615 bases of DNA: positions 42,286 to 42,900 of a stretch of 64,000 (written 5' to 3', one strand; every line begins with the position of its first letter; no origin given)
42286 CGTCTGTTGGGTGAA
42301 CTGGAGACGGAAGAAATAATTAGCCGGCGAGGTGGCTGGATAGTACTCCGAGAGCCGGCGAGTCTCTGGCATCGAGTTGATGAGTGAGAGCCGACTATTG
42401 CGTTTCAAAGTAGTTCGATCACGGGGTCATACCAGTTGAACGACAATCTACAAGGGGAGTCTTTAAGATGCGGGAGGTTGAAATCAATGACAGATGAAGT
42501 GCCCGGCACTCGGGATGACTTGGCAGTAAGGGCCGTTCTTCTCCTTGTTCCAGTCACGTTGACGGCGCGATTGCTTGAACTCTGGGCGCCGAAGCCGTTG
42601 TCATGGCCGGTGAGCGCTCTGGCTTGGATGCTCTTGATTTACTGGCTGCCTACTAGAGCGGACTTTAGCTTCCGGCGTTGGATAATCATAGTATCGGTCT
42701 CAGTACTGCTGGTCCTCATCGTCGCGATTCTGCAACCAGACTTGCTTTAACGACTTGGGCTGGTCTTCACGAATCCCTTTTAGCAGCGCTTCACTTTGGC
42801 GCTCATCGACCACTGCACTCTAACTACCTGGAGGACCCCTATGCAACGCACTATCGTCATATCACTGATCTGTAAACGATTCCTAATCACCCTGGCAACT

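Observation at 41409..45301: Lower-GC four-gene island: Crp/Fnr regulator, 3-TM micro-protein, Cys-rich secreted protein and a 561-aa secreted helical protein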

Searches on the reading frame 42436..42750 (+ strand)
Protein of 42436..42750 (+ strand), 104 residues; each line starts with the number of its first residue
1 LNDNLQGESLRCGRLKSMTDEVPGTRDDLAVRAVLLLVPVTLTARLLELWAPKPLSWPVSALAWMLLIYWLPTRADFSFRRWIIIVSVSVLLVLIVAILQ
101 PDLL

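Call 3: search_protein_families(library=pfam, proteins=[window:42436-42750:+], max_evalue=1)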
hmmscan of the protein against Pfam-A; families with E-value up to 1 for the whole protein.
window:42436-42750:+ (104 aa): 0 families

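Call 15: search_protein_families(library=ncbifam, proteins=[window:42487-42750:+], max_evalue=1)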
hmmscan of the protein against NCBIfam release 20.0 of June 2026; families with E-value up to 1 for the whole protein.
window:42487-42750:+ (87 aa): 1 family
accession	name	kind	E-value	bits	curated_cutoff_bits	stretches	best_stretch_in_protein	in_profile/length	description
NF008649.0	PRK11644.1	equivalog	0.38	9.4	408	1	17-82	36-97/499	signal transduction histidine-protein kinase/phosphatase UhpB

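Call 55: search_protein_families(library=padloc, proteins=[window:42487-42750:+], max_evalue=0.1)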
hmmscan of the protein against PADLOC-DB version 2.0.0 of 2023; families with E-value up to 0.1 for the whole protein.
window:42487-42750:+ (87 aa): 0 families
